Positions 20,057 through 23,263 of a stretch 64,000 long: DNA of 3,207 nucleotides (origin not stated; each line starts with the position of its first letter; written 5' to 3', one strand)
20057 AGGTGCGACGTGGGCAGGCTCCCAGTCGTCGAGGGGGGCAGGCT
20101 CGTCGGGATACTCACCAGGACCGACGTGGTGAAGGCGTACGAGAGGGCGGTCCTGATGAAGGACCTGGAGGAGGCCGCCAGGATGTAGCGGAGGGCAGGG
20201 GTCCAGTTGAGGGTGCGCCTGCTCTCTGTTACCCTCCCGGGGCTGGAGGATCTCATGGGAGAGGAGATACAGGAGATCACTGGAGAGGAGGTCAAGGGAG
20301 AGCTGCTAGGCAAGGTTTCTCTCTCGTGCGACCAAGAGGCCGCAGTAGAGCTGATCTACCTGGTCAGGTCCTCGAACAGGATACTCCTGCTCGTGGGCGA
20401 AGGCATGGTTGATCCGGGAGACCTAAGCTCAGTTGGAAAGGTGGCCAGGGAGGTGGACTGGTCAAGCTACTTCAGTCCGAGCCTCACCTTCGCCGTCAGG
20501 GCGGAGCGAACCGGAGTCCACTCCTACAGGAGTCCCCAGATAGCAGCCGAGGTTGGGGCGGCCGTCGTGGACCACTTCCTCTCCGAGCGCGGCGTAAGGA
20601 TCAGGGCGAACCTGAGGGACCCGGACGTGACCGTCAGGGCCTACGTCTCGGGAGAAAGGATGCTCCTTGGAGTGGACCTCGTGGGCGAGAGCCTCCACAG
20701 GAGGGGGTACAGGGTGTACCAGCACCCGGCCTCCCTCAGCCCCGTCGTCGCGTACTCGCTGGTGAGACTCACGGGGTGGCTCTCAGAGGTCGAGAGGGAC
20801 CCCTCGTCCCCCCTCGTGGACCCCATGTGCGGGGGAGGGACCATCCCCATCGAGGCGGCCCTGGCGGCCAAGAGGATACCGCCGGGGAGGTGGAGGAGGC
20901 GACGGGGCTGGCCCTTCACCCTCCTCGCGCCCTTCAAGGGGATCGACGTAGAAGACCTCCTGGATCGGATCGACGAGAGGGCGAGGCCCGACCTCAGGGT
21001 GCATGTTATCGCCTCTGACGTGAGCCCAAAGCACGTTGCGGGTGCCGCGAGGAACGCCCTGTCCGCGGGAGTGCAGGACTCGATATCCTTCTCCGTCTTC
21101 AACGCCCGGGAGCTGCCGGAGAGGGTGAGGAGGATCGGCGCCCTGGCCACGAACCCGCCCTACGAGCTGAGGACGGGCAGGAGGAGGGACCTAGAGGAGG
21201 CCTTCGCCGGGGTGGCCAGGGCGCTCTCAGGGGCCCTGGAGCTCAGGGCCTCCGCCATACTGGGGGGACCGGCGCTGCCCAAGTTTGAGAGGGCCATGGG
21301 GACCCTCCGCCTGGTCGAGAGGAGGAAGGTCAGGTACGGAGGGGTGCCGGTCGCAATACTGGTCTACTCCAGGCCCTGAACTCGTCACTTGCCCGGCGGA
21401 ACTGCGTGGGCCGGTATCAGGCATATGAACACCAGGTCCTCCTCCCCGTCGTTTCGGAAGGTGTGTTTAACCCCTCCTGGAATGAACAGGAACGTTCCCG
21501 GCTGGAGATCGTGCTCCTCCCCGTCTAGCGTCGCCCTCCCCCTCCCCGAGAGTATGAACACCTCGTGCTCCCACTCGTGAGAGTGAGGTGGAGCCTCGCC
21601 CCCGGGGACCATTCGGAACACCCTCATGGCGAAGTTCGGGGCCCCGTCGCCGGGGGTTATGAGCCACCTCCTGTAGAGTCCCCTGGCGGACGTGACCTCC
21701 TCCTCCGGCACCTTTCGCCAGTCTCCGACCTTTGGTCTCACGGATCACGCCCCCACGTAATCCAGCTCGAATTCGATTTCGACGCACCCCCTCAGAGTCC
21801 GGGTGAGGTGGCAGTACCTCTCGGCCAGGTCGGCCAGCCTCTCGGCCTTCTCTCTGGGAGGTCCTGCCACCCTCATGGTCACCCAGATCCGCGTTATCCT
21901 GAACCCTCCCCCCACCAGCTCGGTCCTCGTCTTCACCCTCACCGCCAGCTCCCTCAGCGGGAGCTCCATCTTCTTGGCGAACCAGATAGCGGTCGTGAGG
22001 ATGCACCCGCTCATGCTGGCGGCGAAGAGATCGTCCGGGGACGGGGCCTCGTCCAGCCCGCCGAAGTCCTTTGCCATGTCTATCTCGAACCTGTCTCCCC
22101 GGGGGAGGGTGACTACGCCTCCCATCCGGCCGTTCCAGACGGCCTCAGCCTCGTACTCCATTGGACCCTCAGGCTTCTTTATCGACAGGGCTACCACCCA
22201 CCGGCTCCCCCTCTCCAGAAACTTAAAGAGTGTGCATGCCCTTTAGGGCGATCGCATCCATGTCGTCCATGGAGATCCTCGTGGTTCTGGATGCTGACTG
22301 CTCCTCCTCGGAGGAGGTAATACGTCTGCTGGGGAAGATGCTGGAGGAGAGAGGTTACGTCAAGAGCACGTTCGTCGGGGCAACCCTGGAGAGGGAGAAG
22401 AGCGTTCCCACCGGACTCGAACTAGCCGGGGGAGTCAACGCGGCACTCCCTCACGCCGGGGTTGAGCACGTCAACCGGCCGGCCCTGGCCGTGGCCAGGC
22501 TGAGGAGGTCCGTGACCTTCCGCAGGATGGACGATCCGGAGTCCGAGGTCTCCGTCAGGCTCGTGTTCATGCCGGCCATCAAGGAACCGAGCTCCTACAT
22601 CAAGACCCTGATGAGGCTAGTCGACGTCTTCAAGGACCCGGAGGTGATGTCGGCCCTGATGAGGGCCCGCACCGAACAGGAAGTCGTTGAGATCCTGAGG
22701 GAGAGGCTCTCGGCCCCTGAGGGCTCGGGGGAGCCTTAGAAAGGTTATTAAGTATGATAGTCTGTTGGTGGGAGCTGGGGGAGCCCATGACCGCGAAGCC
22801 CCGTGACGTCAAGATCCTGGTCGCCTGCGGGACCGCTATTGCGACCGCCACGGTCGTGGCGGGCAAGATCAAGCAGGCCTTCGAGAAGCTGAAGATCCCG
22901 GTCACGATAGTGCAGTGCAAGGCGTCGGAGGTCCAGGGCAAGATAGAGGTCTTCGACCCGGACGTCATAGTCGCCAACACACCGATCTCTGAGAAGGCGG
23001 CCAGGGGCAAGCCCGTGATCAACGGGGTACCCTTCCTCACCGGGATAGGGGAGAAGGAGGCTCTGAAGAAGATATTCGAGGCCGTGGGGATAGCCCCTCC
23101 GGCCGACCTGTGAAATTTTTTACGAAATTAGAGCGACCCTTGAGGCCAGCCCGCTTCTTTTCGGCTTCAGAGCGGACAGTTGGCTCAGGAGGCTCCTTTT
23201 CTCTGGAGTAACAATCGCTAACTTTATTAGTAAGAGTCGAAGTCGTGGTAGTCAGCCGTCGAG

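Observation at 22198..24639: Galactitol-family PTS EIIA-EIIB-EIIC permease set in an archaeal genome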

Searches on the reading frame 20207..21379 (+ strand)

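Call 3: search_protein_families(library=pfam, proteins=[window:20207-21379:+], max_evalue=0.01)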
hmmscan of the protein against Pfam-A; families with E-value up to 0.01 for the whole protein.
window:20207-21379:+ (390 aa): 3 families
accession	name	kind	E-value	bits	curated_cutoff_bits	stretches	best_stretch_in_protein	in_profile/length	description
PF01170.24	UPF0020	-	1.6e-38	132.8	22.3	1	166-370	1-182/197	RMKL-like, methyltransferase domain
PF02926.22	THUMP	-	1.6e-12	48.1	20.6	1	74-157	5-84/84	THUMP domain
PF22020.1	RlmL_1st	-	1.1e-05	25.7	27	1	5-60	2-55/55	RlmL ferredoxin-like domain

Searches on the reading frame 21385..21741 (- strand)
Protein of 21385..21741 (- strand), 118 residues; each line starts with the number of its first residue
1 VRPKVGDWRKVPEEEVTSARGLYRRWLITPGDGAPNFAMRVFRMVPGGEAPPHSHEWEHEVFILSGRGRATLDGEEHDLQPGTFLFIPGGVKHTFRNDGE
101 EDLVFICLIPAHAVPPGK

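Call 3: search_protein_families(library=pfam, proteins=[window:21385-21741:-], max_evalue=0.01)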
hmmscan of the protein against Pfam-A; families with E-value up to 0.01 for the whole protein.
window:21385-21741:- (118 aa): 9 families
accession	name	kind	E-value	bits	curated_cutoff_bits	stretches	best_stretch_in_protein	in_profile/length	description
PF07883.17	Cupin_2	-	6e-22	77.6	27.2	1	41-108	2-69/70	Cupin domain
PF02311.25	AraC_binding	-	1.5e-09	38.1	21.1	1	46-108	12-74/135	AraC-like ligand binding domain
PF12973.13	Cupin_7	-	4.4e-07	30.1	27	1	39-107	35-100/105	ChrR Cupin-like domain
PF00190.28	Cupin_1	-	1e-06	28.8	22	1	40-107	36-112/151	Cupin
PF05899.18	Cupin_3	-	0.00045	20.3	23.5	1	47-94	16-63/74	EutQ-like cupin domain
PF01050.24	MannoseP_isomer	-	0.0017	19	23.6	1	22-106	12-98/116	Mannose-6-phosphate isomerase C-terminal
PF06339.18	Ectoine_synth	-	0.0021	18.8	27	1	36-108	34-106/127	Ectoine synthase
PF14499.12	DUF4437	-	0.0046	16.6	24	1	44-106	43-106/250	Domain of unknown function (DUF4437)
PF12852.13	Cupin_6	-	0.005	17.1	26.7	1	61-101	38-80/183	Cupin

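Call 49: search_protein_families(library=ncbifam, proteins=[window:21385-21741:-], max_evalue=0.00001)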
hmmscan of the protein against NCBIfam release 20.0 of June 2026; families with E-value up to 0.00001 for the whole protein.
window:21385-21741:- (118 aa): 5 families
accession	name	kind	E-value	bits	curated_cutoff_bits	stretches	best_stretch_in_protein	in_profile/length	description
TIGR03214.2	ura-cupin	equivalog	2.3e-08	33.8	200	1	27-106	38-119/249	(S)-ureidoglycine aminohydrolase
NF008376.0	PRK11171.1-5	equivalog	2.7e-08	33.3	338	1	33-106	64-139/278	(S)-ureidoglycine aminohydrolase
NF040771.1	AAH_UGLYAH2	exception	4.4e-08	32.7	350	1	33-105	59-133/267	bifunctional allantoicase/(S)-ureidoglycine aminohydrolase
NF008373.0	PRK11171.1-2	equivalog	1e-07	31.5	445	1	34-105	65-138/274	(S)-ureidoglycine aminohydrolase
TIGR02272.1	gentisate_1_2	equivalog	1.2e-06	27.8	442.1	1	44-106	89-152/336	gentisate 1,2-dioxygenase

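Call 75: search_solved_structures(query=window:21385-21741:-, max_evalue=0.001)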
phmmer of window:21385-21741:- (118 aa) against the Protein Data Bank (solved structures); distinct sequences matched with E-value up to 0.001: 67 (the best 60 are shown).
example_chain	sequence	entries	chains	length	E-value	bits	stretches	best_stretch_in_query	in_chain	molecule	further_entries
5wsd_A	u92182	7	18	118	1.2e-20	77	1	17-111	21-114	Uncharacterized protein tm1459 | Cupin_2 domain-containing protein | Cupin type-2 domain-containing protein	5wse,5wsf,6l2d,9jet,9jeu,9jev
1vj2_A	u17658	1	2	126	1.4e-20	76.8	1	17-111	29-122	novel manganese-containing cupin TM1459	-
21ek_A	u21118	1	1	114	2.7e-19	72.6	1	17-111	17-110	Cupin type-2 domain-containing protein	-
21ej_A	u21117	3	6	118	3e-19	72.5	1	17-111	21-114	Cupin type-2 domain-containing protein | Cupin_2 domain-containing protein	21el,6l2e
9jew_A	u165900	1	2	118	3.1e-19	72.4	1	17-111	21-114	Cupin type-2 domain-containing protein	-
8awn_A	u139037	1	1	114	5.3e-19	71.7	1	17-111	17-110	Cupin_2 domain-containing protein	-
8awo_A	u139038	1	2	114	7.7e-19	71.1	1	17-111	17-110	Cupin_2 domain-containing protein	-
8awp_A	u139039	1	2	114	2.7e-18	69.4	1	17-111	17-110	Cupin_2 domain-containing protein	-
8hjz_A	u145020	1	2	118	4.1e-18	68.8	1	17-111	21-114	Cupin_2 domain-containing protein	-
8hjx_A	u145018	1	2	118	4.1e-18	68.8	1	17-111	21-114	Cupin_2 domain-containing protein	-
6l2f_A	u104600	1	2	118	7.9e-18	67.9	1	17-111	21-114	Cupin_2 domain-containing protein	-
8zyg_A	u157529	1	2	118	1.1e-17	67.4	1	17-111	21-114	Cupin type-2 domain-containing protein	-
8hjy_A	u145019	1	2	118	2.1e-17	66.5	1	17-111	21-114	Cupin_2 domain-containing protein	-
21em_A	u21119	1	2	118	5e-17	65.3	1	17-111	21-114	Cupin type-2 domain-containing protein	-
8zyh_A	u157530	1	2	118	2.8e-16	62.9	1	17-111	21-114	Cupin type-2 domain-containing protein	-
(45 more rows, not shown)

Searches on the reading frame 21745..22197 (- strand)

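Call 3: search_protein_families(library=pfam, proteins=[window:21745-22197:-], max_evalue=0.01)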
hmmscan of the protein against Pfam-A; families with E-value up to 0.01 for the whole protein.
window:21745-22197:- (150 aa): 1 family
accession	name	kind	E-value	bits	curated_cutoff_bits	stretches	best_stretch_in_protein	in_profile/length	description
PF02566.24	OsmC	-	5.7e-17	62.4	27.5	1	48-143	2-99/100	OsmC-like protein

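Call 4: search_protein_families(library=ncbifam, proteins=[window:21745-22197:-], max_evalue=0.01)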
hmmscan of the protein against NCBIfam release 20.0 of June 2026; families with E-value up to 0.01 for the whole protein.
window:21745-22197:- (150 aa): 5 families
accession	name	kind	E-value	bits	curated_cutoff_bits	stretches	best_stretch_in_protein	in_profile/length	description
NF041052.1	OsmC_like_Se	domain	6.3e-13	48.9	95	1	36-145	24-140/144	OsmC-related (seleno)protein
TIGR03561.1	organ_hyd_perox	subfamily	3.5e-09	37.1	88.85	1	17-144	4-133/134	Ohr family peroxiredoxin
NF052637.1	HydprxOhrVib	equivalog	4.3e-08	33.5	240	1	21-143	12-133/140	organic hydroperoxide reductase Ohr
TIGR03563.1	perox_SACOL1771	subfamily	8.8e-08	32.2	166.15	1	15-142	3-137/138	SACOL1771 family peroxiredoxin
TIGR03562.1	osmo_induc_OsmC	subfamily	9.4e-06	25.7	85.8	1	40-138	32-131/137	OsmC family peroxiredoxin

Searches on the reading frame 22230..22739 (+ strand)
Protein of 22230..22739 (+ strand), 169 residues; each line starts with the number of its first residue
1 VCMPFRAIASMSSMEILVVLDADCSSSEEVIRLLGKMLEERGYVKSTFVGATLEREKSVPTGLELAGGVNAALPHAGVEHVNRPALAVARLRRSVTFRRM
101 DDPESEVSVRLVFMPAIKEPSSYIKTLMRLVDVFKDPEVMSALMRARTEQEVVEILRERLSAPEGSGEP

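Call 3: search_protein_families(library=pfam, proteins=[window:22230-22739:+], max_evalue=0.01)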
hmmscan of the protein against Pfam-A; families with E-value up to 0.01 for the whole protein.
window:22230-22739:+ (169 aa): 1 family
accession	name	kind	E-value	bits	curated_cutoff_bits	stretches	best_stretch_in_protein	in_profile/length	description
PF00359.27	PTS_EIIA_2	-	6.3e-31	107.7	27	1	17-158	7-143/144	Phosphoenolpyruvate-dependent sugar phosphotransferase system, EIIA 2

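Call 4: search_protein_families(library=ncbifam, proteins=[window:22230-22739:+], max_evalue=0.01)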
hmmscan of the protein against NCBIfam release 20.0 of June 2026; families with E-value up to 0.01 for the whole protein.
window:22230-22739:+ (169 aa): 10 families
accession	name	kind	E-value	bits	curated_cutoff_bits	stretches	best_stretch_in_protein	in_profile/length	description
NF007236.0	PRK09665.1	equivalog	4.1e-18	65.6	139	1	17-162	5-147/150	PTS galactitol transporter subunit IIA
NF007293.0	PRK09765.1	equivalog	1.5e-16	60.1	763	1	16-160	11-153/639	PTS 2-O-a-mannosyl-D-glycerate transporter subunit IIABC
TIGR00848.1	fruA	subfamily_domain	7.5e-14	51.7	103.5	1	17-143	6-129/129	fructose PTS transporter subunit IIA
NF011663.0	PRK15083.1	subfamily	9.4e-12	43.8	589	1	18-159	502-637/639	PTS mannitol transporter subunit IICBA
TIGR01419.1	nitro_reg_IIA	equivalog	7.4e-09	35.6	138.7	1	21-158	14-145/145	PTS IIA-like nitrogen regulatory protein PtsN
NF007389.0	PRK09913.1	equivalog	9.1e-07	28.9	151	1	18-161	9-147/148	PTS fructose transporter subunit IIA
NF007694.0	PRK10372.1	equivalog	1.4e-06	28.6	187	1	18-157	13-148/154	PTS ascorbate transporter subunit IIA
NF008319.0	PRK11109.1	equivalog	6.4e-05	22.4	302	1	19-157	10-140/376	fused PTS fructose transporter subunit IIA/HPr protein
NF007358.0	PRK09854.1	equivalog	0.0018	18.4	192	1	31-156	25-144/147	PTS mannitol transporter subunit IIA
NF008145.0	PRK10896.1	equivalog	0.0046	16.7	221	1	23-159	24-156/161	PTS IIA-like nitrogen regulatory protein PtsN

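Call 24: search_solved_structures(query=window:22260-22739:+, max_evalue=0.001, show_alignments=3)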
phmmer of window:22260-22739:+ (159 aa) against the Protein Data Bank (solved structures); distinct sequences matched with E-value up to 0.001: 25.
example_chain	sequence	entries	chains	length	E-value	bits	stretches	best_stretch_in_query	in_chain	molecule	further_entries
8v2e_C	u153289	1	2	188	4.6e-15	58.8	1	16-154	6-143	10E8 EPITOPE SCAFFOLD B055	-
8u03_C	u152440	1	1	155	3.3e-14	56.1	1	17-153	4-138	10E8-GT10.1 epitope scaffold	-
8u08_C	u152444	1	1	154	4.4e-14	55.7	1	17-157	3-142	10E8-GT11 epitope scaffold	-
1xiz_A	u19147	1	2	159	1.2e-13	54.3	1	16-151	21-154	putative phosphotransferase system mannitol/fructose-specific IIA domain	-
8tzn_C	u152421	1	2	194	2.3e-12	50.1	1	15-157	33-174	10E8-GT10.2 MPER scaffold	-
9bdi_A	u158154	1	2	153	2.9e-12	49.8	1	17-157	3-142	GT10.2 glycan KO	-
9pv4_C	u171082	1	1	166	3.2e-12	49.6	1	16-155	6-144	10E8-GT12 immunogen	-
9pv3_D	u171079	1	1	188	4.7e-12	49.1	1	16-155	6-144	10E8-GT12 immunogen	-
9pv5_C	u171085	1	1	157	6.2e-12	48.7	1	17-156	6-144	10E8-GT10.2 immunogen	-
9bdh_C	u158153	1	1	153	7e-12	48.5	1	17-156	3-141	GT10.2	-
8sx3_C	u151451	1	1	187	1.1e-11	47.9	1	17-155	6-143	10E8-GT10.2 immunogen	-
3t43_A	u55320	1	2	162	1.3e-11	47.7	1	17-155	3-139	HIV Epitope-Scaffold 4E10_1XIZA_S0_006_C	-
4m62_S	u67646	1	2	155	3.5e-11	46.2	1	16-150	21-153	T117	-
3lf6_A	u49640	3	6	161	4e-11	46.1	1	16-150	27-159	Putative phosphotransferase system | 4E10 epitope scaffold T117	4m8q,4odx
8tzw_C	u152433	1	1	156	7.5e-11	45.2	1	16-151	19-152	10E8-GT4 epitope scaffold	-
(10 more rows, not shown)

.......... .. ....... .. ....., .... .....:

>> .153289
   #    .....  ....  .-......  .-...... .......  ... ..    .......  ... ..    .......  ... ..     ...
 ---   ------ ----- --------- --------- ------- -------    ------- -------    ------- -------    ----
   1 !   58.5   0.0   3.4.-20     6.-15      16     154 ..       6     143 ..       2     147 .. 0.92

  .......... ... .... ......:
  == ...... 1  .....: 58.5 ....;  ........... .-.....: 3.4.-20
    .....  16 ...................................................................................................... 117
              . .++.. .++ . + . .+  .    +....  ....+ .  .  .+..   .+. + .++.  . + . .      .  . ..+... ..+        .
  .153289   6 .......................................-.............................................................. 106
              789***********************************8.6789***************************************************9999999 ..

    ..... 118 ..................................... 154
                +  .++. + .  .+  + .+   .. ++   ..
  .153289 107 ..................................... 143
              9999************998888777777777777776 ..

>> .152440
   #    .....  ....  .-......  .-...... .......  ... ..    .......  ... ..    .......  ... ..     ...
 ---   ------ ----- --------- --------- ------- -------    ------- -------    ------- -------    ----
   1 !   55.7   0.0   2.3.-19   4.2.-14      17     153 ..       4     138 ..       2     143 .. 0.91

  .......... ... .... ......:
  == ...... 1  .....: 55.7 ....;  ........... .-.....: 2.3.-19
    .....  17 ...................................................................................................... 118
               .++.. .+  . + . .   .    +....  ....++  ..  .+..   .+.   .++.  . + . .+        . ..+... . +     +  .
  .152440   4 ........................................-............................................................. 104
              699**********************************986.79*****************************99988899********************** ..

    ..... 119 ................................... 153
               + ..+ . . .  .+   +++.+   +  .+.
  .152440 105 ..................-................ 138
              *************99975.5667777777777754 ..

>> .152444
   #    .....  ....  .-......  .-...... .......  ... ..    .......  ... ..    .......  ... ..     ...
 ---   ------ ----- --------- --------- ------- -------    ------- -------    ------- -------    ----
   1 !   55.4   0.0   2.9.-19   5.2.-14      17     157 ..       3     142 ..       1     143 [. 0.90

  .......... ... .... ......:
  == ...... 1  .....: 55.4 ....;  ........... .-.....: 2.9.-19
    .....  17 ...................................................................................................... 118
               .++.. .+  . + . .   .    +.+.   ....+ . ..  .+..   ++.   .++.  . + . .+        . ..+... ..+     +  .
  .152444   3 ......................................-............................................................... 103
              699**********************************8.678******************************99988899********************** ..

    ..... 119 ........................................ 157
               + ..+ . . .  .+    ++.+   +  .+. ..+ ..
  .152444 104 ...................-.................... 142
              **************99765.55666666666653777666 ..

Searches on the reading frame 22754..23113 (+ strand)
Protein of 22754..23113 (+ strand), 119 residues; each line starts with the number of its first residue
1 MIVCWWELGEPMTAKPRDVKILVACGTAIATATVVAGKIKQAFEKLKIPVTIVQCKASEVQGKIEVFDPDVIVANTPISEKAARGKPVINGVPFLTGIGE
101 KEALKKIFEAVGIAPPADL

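Call 3: search_protein_families(library=pfam, proteins=[window:22754-23113:+], max_evalue=0.01)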
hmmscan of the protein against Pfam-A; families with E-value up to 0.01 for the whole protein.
window:22754-23113:+ (119 aa): 1 family
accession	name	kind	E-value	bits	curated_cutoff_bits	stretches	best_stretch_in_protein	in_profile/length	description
PF02302.22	PTS_IIB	-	6.6e-11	43.2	23.6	1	20-105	1-89/90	PTS system, Lactose/Cellobiose specific IIB subunit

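Call 4: search_protein_families(library=ncbifam, proteins=[window:22754-23113:+], max_evalue=0.01)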
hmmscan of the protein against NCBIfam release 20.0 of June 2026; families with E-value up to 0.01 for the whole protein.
window:22754-23113:+ (119 aa): 3 families
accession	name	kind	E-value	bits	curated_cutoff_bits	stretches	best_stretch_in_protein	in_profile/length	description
NF007643.0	PRK10310.1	equivalog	4.4e-15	55.9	95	1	20-108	4-89/94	PTS galactitol transporter subunit IIB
NF007094.0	PRK09548.1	equivalog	0.00092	17.7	687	1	15-82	499-564/598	PTS ascorbate-specific subunit IIBC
NF007586.0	PRK10222.1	equivalog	0.00095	19.1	138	1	19-86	3-69/101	PTS ascorbate transporter subunit IIB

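Call 25: search_solved_structures(query=window:22787-23113:+, max_evalue=0.01, show_alignments=3)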
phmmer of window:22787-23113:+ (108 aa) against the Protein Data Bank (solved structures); distinct sequences matched with E-value up to 0.01: 3.
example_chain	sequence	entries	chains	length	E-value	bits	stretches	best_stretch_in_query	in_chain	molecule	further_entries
1tvm_A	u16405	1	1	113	2.5e-12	50.4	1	9-96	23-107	PTS system, galactitol-specific IIB component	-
5gqs_A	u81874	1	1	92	2.3e-09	40.9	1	9-97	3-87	PTS galactitol transporter subunit IIB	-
3czc_A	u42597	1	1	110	0.0031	21.2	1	7-80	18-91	RmpB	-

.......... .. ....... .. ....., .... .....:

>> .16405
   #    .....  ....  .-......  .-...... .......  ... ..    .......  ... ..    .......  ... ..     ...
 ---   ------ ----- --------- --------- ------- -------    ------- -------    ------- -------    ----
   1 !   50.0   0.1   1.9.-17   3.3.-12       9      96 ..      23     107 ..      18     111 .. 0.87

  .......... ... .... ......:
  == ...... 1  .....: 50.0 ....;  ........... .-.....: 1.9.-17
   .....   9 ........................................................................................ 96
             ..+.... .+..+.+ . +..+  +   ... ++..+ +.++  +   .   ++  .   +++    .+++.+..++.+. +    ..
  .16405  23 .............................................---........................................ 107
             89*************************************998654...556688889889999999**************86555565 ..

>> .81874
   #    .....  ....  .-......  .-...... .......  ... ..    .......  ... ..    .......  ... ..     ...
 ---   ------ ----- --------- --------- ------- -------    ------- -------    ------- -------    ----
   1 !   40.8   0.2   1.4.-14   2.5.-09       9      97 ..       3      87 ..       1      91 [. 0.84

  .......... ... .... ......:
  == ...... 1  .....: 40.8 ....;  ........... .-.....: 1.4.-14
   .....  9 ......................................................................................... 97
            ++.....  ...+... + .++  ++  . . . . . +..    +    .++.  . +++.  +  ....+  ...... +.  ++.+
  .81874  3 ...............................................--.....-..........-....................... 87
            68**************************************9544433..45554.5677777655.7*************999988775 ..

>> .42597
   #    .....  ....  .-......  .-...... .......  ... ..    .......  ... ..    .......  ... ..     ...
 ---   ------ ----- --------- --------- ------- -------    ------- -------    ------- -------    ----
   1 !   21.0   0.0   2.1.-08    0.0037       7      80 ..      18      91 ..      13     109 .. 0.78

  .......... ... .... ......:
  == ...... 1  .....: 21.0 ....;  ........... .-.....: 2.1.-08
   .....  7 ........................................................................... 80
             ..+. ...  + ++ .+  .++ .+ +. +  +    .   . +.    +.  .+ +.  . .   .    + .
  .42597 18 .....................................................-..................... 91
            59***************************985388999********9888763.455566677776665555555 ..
